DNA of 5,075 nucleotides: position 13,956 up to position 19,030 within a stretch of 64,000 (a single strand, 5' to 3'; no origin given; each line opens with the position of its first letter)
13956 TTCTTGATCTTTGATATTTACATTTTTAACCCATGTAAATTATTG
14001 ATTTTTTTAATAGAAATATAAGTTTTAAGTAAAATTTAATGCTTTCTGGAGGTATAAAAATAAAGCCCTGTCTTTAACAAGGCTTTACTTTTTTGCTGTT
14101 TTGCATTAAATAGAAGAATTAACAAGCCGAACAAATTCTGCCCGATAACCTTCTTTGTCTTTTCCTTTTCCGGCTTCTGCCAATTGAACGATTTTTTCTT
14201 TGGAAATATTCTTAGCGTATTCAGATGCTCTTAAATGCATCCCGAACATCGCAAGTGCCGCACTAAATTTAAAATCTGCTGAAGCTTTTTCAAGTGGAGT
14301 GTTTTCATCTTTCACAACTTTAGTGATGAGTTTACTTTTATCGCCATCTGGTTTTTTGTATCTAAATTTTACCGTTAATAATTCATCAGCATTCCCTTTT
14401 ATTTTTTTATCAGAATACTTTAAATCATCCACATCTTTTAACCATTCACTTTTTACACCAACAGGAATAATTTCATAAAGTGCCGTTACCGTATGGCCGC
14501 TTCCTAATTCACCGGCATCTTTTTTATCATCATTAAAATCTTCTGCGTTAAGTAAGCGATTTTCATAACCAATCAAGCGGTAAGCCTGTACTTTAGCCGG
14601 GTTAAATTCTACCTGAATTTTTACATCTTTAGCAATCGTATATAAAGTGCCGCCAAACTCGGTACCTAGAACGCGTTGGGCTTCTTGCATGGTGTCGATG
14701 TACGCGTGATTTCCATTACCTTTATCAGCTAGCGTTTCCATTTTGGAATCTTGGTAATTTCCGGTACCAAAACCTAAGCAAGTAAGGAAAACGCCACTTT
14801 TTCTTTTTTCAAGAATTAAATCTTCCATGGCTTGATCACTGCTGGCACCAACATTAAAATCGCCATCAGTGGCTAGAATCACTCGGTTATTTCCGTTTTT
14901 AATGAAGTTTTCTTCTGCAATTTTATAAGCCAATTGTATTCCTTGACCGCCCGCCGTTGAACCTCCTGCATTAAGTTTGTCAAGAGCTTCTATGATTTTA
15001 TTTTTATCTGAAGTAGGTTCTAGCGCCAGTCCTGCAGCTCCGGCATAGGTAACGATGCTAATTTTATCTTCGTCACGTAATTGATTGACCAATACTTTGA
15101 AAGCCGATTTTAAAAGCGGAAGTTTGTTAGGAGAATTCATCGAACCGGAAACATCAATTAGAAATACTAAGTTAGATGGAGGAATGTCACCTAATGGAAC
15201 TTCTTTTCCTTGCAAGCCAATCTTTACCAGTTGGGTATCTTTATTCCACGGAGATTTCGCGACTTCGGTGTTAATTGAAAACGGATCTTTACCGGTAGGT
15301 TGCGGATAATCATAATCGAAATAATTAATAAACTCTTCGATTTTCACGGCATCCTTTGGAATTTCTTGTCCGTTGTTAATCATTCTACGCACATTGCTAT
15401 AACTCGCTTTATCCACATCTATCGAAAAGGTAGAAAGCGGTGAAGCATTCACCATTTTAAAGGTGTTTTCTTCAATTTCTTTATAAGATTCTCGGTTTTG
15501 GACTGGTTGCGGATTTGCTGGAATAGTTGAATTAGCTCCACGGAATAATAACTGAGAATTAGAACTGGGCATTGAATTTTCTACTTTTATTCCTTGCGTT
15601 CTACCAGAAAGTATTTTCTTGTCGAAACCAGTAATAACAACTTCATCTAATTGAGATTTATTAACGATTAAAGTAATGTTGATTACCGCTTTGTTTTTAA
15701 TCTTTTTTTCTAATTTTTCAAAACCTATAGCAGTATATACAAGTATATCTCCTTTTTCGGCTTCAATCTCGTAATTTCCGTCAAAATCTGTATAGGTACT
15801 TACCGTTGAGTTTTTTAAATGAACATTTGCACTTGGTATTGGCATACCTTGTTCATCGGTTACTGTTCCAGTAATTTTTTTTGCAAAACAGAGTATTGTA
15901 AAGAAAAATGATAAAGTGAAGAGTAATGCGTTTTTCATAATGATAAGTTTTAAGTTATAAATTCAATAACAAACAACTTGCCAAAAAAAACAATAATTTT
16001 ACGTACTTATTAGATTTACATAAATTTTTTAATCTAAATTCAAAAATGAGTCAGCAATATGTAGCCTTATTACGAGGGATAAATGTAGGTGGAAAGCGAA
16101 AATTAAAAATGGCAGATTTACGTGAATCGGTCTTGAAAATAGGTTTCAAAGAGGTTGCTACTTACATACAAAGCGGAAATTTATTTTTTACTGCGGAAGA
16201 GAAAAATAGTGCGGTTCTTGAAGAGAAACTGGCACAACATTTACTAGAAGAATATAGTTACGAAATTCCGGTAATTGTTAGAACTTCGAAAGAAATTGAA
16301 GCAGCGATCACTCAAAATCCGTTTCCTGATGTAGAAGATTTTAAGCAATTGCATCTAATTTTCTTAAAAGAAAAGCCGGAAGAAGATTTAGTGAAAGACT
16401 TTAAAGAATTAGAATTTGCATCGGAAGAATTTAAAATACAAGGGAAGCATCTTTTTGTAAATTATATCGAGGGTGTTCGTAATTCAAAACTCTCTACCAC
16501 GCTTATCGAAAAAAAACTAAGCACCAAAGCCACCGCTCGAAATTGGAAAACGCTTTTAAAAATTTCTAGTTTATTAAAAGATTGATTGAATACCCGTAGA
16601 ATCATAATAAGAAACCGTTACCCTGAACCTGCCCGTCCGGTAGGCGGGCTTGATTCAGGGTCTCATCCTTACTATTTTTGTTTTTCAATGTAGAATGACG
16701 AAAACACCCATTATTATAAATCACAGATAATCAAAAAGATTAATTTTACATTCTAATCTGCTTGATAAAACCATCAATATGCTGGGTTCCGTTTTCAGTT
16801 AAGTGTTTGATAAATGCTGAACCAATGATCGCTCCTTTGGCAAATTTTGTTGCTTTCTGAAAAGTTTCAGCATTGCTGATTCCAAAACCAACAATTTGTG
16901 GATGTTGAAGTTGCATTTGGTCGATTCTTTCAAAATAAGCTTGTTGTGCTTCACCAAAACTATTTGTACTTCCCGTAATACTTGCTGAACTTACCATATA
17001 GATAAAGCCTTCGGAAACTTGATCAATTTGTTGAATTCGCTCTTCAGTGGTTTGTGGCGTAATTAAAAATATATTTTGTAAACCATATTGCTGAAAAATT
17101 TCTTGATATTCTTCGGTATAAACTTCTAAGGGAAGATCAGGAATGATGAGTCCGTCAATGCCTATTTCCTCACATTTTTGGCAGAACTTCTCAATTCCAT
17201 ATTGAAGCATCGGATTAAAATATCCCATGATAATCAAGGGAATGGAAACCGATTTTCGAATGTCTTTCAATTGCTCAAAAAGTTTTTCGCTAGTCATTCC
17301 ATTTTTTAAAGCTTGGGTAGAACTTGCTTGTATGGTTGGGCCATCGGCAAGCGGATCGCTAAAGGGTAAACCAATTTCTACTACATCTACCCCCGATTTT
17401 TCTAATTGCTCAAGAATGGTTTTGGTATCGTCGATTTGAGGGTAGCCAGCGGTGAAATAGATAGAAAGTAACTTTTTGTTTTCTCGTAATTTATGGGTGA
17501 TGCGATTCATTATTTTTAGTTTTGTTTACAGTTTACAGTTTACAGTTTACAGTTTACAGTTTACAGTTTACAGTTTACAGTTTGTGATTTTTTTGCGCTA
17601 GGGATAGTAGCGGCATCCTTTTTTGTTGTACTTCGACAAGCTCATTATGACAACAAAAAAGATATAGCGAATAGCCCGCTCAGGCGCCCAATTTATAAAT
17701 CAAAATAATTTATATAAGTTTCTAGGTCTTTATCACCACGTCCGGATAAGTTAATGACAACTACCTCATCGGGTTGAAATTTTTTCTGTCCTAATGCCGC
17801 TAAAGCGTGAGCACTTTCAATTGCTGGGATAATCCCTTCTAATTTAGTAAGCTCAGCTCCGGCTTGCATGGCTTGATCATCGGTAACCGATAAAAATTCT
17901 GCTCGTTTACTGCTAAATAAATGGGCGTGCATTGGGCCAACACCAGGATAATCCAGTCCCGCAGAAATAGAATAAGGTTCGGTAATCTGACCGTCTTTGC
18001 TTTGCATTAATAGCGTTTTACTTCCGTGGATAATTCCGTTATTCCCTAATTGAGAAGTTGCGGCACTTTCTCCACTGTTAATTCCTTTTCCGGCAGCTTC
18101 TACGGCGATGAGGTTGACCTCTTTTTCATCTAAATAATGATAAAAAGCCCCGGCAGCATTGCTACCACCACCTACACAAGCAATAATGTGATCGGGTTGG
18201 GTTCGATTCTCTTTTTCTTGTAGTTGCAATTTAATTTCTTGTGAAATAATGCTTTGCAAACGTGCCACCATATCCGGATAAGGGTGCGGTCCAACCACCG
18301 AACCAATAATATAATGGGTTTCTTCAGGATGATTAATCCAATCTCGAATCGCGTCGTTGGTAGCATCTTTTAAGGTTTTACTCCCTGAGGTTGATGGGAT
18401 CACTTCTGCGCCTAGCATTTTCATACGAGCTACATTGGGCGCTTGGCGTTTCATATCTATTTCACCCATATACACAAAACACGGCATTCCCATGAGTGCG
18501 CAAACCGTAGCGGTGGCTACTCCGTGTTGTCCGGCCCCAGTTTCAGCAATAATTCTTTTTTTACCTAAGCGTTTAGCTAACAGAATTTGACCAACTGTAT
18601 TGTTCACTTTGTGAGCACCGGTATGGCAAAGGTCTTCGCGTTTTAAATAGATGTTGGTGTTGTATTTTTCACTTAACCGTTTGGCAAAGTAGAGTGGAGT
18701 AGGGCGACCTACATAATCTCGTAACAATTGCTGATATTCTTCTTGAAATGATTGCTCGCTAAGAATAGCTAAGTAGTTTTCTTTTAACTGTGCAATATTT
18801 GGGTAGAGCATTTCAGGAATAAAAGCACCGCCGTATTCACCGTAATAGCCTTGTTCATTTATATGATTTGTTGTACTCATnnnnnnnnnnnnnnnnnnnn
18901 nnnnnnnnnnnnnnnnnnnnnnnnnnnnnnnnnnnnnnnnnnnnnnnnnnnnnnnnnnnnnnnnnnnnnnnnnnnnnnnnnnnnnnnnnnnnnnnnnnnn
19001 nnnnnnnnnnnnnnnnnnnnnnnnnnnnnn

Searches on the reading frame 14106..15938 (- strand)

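Call 38: search_protein_families(library=pfam, proteins=[window:14106-15938:-], max_evalue=0.00001)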
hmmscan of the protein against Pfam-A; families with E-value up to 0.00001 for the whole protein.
window:14106-15938:- (610 aa): 7 families
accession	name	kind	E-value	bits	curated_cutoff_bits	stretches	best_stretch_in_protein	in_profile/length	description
PF12034.13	YfbK_C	-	1.9e-77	260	25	1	430-608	1-180/184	Uncharacterized protein YfbK, C-terminal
PF12450.13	vWF_A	-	6.3e-44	148.3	25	1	147-239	2-94/94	von Willebrand factor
PF13519.12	VWA_2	-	3.4e-18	66.7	27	1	257-359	1-106/107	von Willebrand factor type A domain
PF00092.34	VWA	-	1.6e-17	64.7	23.8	1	256-417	1-164/174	von Willebrand factor type A domain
PF13715.12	CarbopepD_reg_2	-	3.1e-15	56.4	32.2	1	22-102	1-88/88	CarboxypepD_reg-like domain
PF13620.12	CarboxypepD_reg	-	2.9e-10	40.8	32.3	1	22-79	2-65/82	Carboxypeptidase regulatory-like domain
PF13768.12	VWA_3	-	1.3e-08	35.5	27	1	256-410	2-152/155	von Willebrand factor type A domain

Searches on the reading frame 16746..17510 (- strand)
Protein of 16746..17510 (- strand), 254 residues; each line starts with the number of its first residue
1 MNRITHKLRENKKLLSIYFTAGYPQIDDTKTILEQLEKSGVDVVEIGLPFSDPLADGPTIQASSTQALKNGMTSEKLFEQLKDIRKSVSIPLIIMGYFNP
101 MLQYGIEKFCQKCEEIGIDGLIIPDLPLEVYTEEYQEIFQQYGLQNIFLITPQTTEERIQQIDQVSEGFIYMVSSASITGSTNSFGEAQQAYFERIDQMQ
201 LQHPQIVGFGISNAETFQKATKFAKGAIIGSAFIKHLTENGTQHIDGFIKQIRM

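Call 38: search_protein_families(library=pfam, proteins=[window:16746-17510:-], max_evalue=0.00001)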
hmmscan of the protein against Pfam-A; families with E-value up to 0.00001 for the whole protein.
window:16746-17510:- (254 aa): 1 family
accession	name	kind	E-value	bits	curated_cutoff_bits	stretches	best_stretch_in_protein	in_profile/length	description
PF00290.26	Trp_syntA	-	2.6e-80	269.5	27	1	8-245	5-241/259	Tryptophan synthase alpha chain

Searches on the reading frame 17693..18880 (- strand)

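Call 38: search_protein_families(library=pfam, proteins=[window:17693-18880:-], max_evalue=0.00001)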
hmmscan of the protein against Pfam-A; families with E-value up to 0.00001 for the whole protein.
window:17693-18880:- (395 aa): 1 family
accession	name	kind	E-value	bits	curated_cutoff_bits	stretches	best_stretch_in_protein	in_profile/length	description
PF00291.31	PALP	-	1.1e-46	160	35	1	58-380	5-295/295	Pyridoxal-phosphate dependent enzyme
